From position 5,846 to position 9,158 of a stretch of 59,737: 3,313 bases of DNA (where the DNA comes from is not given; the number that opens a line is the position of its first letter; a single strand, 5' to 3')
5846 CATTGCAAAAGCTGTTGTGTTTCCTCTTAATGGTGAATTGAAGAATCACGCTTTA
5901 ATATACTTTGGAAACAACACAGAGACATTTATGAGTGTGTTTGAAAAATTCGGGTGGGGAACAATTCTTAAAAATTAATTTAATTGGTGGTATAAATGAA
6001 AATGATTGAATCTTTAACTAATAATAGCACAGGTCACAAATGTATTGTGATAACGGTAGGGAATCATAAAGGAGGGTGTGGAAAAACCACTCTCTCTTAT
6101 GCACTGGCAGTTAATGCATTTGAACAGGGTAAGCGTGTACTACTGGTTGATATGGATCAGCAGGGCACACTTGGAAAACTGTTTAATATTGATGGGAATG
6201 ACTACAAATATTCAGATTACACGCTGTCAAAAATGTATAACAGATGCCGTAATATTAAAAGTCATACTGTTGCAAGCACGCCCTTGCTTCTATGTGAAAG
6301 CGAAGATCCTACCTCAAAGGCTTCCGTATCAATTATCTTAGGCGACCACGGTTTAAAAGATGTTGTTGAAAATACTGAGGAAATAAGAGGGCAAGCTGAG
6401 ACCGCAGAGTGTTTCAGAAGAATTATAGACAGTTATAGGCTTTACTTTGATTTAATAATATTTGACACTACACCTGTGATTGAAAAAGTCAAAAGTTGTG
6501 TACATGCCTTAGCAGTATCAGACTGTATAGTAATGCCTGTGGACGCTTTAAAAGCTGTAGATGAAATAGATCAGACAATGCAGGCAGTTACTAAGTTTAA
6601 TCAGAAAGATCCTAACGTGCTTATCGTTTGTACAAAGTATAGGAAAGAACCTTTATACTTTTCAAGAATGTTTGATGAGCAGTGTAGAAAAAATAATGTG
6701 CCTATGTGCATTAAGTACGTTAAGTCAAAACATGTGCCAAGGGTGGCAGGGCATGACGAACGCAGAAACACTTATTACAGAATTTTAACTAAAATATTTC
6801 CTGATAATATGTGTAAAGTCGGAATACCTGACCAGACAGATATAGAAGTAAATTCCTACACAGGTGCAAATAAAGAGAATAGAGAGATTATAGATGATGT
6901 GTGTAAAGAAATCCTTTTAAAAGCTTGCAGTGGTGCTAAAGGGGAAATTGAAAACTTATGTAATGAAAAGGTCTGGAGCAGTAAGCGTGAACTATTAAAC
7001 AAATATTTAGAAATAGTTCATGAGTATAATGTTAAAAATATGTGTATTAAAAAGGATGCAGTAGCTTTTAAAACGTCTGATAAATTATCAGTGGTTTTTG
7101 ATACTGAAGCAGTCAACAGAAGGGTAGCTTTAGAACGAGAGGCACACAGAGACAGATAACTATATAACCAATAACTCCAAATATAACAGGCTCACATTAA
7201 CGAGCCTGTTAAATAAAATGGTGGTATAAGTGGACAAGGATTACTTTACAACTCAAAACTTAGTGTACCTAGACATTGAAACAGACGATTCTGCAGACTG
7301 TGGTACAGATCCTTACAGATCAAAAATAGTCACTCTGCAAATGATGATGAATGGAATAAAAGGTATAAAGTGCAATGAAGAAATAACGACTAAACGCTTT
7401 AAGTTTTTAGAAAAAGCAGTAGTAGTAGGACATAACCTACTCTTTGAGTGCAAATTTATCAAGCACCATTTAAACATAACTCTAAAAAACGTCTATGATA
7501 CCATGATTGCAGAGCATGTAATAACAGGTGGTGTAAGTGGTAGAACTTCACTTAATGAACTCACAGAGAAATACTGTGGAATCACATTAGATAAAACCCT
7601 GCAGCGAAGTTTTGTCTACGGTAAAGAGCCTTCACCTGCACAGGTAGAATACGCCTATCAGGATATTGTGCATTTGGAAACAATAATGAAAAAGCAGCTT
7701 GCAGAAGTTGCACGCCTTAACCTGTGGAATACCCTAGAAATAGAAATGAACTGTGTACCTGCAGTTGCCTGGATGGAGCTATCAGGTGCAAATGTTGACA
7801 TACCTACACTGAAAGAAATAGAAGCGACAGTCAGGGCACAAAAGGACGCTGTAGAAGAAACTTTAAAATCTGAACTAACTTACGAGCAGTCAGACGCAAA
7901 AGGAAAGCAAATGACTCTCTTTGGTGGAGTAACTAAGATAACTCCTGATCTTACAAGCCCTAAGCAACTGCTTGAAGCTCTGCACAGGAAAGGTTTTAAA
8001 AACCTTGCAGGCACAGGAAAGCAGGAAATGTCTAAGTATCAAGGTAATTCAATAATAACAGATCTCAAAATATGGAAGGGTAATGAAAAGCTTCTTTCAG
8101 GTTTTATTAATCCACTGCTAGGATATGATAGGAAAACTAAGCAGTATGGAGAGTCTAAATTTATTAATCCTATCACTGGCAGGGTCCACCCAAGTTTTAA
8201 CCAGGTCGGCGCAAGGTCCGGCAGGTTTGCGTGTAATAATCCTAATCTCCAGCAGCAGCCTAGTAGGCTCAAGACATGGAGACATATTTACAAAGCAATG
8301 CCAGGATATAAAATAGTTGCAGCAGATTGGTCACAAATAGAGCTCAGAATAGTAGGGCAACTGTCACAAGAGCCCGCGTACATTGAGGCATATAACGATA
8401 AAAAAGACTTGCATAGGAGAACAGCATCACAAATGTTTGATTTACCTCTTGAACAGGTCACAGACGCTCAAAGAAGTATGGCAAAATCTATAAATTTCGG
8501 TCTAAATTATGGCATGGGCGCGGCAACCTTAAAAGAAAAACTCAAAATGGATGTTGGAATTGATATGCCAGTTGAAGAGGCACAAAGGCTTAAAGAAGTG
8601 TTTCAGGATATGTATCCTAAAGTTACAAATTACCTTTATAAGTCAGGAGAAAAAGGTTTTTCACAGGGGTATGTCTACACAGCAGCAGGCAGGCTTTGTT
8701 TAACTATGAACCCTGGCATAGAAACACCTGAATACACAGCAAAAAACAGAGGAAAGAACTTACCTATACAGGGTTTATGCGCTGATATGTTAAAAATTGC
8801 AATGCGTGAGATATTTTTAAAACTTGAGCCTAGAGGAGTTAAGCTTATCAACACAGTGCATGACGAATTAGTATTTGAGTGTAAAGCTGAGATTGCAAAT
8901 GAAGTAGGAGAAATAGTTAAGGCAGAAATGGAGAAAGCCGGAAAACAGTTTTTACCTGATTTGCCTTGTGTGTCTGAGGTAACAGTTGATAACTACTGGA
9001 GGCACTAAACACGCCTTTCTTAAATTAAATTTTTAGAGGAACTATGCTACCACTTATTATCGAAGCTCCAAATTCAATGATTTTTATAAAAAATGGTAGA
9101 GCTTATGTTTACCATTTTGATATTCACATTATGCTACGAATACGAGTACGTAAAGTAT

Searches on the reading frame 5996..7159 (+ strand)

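Call 11: search_protein_families(library=pfam, proteins=[window:5996-7159:+], max_evalue=0.001)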
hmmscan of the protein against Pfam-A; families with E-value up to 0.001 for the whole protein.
window:5996-7159:+ (387 aa): 6 families
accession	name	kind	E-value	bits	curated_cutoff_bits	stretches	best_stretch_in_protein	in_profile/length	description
PF13614.12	AAA_31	-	1.4e-21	77.7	27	1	18-204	3-170/177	AAA domain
PF01656.29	CbiA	-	6.9e-14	52.3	25.4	1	19-240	1-110/125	CobQ/CobB/MinD/ParA nucleotide binding domain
PF02374.21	ArsA_ATPase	-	1.4e-08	34.8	24.3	1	24-161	8-135/305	Anion-transporting ATPase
PF09140.17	MipZ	-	2.4e-08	34.1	20.7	1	18-64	2-49/262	ATPase MipZ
PF10609.15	ParA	-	1.5e-06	28.3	27.1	1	18-88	5-74/246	NUBPL iron-transfer P-loop NTPase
PF06564.18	CBP_BcsQ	-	9.5e-05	22.5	21.3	1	20-67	5-52/234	Cellulose biosynthesis protein BcsQ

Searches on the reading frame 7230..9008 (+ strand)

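Call 11: search_protein_families(library=pfam, proteins=[window:7230-9008:+], max_evalue=0.001)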
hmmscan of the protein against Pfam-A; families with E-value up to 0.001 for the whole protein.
window:7230-9008:+ (592 aa): 2 families
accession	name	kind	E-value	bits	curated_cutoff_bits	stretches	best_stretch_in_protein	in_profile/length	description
PF00476.26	DNA_pol_A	-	1.3e-73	248.6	34.3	1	215-591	10-380/381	DNA polymerase family A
PF01612.26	DNA_pol_A_exo1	-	2e-12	47.7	23.6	1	59-154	71-166/173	3'-5' exonuclease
